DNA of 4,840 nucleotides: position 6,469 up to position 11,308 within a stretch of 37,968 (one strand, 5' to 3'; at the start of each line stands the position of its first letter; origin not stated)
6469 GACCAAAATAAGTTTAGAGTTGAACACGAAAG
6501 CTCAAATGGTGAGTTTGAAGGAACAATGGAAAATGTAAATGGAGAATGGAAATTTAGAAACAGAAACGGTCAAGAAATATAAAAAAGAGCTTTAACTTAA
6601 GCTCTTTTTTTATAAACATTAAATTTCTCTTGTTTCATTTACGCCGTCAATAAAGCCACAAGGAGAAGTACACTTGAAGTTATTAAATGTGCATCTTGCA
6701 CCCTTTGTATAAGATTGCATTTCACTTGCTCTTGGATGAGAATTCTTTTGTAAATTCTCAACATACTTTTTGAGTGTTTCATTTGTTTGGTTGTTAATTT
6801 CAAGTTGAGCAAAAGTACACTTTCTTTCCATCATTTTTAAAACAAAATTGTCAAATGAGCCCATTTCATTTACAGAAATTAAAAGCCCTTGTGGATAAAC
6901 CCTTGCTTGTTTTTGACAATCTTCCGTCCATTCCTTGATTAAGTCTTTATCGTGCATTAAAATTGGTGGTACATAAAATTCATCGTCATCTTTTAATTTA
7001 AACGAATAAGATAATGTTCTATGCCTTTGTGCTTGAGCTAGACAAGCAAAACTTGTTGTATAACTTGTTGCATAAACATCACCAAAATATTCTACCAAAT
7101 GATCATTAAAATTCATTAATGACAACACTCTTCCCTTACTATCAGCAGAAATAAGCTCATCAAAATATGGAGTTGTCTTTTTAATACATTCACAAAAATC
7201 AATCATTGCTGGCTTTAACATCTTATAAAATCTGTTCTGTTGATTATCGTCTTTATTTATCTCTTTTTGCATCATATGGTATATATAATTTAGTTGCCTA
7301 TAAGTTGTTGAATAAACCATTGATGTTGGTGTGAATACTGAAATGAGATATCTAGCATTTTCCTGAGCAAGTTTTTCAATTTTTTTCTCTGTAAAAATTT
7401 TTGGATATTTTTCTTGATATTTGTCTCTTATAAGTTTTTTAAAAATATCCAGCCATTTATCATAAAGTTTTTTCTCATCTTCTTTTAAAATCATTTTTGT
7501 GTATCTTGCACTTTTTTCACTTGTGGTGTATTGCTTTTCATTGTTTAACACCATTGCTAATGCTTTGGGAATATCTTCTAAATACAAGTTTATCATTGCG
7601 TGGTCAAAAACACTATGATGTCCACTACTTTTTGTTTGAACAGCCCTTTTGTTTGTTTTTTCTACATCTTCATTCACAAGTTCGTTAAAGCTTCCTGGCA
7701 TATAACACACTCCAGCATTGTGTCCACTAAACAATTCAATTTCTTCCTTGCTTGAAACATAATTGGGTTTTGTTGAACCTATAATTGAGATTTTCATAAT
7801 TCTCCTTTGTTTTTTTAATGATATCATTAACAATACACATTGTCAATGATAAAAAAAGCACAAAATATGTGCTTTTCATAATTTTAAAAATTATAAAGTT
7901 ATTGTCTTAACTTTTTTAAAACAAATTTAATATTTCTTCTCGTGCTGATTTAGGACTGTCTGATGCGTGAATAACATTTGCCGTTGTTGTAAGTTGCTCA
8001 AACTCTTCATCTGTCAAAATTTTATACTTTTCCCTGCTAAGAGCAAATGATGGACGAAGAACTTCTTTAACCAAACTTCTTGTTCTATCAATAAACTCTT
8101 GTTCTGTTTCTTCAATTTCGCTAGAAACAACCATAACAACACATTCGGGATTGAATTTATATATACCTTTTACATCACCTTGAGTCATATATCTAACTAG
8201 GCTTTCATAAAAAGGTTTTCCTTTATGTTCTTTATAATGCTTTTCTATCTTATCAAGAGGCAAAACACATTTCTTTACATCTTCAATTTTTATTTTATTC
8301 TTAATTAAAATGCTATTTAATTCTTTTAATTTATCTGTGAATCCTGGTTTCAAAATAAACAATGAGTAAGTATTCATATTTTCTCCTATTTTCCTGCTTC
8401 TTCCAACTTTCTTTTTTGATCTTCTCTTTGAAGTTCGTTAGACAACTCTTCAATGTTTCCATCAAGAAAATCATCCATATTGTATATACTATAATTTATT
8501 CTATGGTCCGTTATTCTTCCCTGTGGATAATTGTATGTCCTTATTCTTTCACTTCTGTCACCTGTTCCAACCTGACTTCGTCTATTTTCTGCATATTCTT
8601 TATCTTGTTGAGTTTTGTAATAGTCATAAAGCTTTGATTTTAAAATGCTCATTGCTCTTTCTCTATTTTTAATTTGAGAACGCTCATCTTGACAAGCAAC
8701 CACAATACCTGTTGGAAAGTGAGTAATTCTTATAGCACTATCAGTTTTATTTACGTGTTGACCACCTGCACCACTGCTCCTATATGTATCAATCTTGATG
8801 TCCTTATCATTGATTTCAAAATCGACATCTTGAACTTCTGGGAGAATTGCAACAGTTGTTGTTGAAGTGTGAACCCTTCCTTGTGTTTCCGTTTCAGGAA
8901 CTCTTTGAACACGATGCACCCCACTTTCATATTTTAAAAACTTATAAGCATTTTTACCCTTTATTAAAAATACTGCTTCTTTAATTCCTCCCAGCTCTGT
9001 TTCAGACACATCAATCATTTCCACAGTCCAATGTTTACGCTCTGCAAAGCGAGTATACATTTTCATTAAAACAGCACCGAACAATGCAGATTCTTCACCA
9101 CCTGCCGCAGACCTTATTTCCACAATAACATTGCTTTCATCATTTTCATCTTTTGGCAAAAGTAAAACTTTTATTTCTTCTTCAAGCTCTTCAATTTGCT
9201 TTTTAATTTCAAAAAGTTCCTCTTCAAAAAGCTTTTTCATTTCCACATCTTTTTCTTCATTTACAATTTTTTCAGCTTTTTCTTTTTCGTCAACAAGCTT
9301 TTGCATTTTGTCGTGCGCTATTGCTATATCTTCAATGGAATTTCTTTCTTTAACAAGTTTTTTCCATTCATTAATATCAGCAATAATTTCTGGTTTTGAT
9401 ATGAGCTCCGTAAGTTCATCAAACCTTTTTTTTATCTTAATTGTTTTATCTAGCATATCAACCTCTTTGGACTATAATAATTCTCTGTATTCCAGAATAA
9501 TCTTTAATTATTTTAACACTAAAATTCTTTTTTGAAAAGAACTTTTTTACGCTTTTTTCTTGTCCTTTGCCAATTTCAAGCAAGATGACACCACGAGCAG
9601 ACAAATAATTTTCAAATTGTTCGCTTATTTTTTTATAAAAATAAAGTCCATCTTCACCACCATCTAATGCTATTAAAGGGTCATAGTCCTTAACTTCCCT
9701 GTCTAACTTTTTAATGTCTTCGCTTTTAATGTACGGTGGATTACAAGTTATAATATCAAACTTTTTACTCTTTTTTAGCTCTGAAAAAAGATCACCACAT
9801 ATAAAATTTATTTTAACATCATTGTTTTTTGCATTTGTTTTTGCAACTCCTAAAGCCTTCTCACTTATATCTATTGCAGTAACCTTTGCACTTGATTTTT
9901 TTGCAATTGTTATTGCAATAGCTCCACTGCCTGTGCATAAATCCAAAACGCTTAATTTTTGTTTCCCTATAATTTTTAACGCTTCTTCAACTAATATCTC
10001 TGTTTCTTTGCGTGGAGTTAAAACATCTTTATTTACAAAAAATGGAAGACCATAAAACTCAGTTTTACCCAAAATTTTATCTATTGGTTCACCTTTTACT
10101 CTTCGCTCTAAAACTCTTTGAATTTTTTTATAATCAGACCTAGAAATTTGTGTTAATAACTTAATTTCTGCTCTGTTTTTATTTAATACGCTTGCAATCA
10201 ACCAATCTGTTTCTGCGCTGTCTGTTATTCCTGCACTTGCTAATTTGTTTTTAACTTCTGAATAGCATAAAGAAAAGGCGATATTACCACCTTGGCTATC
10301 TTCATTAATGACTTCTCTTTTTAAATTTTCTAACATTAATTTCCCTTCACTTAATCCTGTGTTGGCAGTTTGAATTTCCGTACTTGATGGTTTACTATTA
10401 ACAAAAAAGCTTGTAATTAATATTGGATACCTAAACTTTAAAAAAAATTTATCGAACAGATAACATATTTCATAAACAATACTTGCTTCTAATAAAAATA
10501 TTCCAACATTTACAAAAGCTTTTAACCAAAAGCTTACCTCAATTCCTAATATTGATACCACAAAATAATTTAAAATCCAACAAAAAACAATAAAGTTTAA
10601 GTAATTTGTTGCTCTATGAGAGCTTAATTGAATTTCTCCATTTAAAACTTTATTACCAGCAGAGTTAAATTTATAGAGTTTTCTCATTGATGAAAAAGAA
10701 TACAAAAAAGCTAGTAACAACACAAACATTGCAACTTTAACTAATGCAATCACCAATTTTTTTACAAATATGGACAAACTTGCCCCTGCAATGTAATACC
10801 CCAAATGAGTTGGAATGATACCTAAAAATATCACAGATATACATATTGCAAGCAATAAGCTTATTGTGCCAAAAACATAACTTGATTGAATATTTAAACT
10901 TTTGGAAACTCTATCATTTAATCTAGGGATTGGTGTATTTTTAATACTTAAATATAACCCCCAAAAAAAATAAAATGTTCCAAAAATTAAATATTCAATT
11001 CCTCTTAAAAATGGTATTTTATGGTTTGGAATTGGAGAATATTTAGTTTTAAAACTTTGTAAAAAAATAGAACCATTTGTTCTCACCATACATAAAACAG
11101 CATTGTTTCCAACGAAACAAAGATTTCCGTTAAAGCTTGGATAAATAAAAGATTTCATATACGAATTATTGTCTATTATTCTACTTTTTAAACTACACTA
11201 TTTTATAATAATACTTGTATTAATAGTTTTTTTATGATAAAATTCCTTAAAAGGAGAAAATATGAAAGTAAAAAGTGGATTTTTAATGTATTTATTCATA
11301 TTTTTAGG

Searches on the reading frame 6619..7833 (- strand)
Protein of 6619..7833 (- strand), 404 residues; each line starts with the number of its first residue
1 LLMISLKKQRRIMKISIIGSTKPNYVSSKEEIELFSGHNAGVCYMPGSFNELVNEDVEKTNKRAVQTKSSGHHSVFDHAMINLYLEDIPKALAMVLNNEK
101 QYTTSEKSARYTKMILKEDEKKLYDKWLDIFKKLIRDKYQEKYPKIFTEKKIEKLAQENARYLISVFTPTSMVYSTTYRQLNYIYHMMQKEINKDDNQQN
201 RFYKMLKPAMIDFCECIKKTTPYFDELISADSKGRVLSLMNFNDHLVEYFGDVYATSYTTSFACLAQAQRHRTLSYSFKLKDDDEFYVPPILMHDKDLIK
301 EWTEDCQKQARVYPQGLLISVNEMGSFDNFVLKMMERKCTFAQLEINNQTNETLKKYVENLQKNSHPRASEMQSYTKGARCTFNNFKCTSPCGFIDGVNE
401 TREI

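Call 55: search_protein_families(library=pfam, proteins=[window:6619-7833:-], max_evalue=0.00001)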
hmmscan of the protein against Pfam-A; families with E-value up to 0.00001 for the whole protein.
window:6619-7833:- (404 aa): 1 family
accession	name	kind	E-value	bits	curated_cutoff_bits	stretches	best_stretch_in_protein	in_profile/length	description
PF02511.20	Thy1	-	2.1e-18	67.2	24.8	1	39-188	16-165/191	Thymidylate synthase complementing protein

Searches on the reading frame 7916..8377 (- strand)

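Call 55: search_protein_families(library=pfam, proteins=[window:7916-8377:-], max_evalue=0.00001)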
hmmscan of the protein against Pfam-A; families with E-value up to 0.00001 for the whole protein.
window:7916-8377:- (153 aa): 1 family
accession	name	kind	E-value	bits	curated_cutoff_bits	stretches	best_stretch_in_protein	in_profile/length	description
PF00334.24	NDK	-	8.9e-17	61.7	27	1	5-153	3-130/135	Nucleoside diphosphate kinase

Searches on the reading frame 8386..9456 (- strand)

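Call 55: search_protein_families(library=pfam, proteins=[window:8386-9456:-], max_evalue=0.00001)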
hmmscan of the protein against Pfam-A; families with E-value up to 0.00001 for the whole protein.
window:8386-9456:- (356 aa): 2 families
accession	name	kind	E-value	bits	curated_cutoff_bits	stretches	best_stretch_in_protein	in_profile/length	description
PF03462.23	PCRF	-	5.2e-71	238.9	24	1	8-202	1-194/194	PCRF domain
PF00472.26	RF-1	-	4.8e-46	155.9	35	1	210-319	2-116/116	RF-1 domain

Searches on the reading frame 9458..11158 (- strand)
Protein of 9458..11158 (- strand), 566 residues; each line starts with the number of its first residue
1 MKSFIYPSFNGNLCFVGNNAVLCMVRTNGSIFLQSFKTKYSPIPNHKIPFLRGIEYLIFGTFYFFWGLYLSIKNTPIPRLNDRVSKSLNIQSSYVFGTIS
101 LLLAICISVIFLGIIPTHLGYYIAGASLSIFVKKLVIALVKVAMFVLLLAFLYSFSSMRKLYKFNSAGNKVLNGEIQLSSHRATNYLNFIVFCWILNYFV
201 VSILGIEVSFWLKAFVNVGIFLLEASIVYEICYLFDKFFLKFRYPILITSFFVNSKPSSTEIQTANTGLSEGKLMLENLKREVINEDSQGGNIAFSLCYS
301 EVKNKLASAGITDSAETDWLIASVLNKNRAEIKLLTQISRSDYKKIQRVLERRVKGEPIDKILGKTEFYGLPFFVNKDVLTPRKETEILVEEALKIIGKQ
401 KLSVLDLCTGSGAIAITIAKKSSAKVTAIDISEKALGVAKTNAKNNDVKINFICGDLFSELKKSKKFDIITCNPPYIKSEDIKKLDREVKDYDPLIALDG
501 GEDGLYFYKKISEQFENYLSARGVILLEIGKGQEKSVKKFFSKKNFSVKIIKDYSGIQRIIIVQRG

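Call 55: search_protein_families(library=pfam, proteins=[window:9458-11158:-], max_evalue=0.00001)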
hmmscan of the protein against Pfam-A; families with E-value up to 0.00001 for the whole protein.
window:9458-11158:- (566 aa): 13 families
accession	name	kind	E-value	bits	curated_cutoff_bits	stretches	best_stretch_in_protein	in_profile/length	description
PF05175.20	MTS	-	8.1e-16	58.6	23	1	387-481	21-113/170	Methyltransferase small domain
PF13649.12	Methyltransf_25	-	8.1e-15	55.7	27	1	404-490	1-90/97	Methyltransferase domain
PF13847.12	Methyltransf_31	-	2.8e-14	53.4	27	1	400-488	3-82/145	Methyltransferase domain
PF06325.19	PrmA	-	2e-12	47.7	22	1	392-473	153-233/296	Ribosomal protein L11 methyltransferase (PrmA)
PF03602.21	Cons_hypoth95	-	1.5e-09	38.3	24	1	401-490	42-137/182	Conserved hypothetical protein 95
PF08241.18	Methyltransf_11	-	2.2e-08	35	21.2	1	405-473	1-67/95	Methyltransferase domain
PF17827.6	PrmC_N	-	3.2e-08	34.4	23.4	1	301-364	5-71/71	PrmC N-terminal domain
PF09445.16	Methyltransf_15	-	4.8e-08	33.2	22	1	404-475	4-80/165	RNA cap guanine-N2 methyltransferase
PF01209.24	Ubie_methyltran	-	5.7e-07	29.5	20.1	1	399-472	46-122/233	ubiE/COQ5 methyltransferase family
PF01170.24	UPF0020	-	3.2e-06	27.4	22.3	0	420-479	73-134/197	RMKL-like, methyltransferase domain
PF08242.18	Methyltransf_12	-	6.5e-06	27.2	30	0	405-473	1-72/98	Methyltransferase domain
PF02475.24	TRM5-TYW2_MTfase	-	9.2e-06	26.1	28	0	399-492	35-130/164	TRM5/TYW2 methyltransferase domain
PF07669.17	Eco57I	-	9.7e-06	26.2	25.3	0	443-486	49-94/171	Eco57I restriction-modification methylase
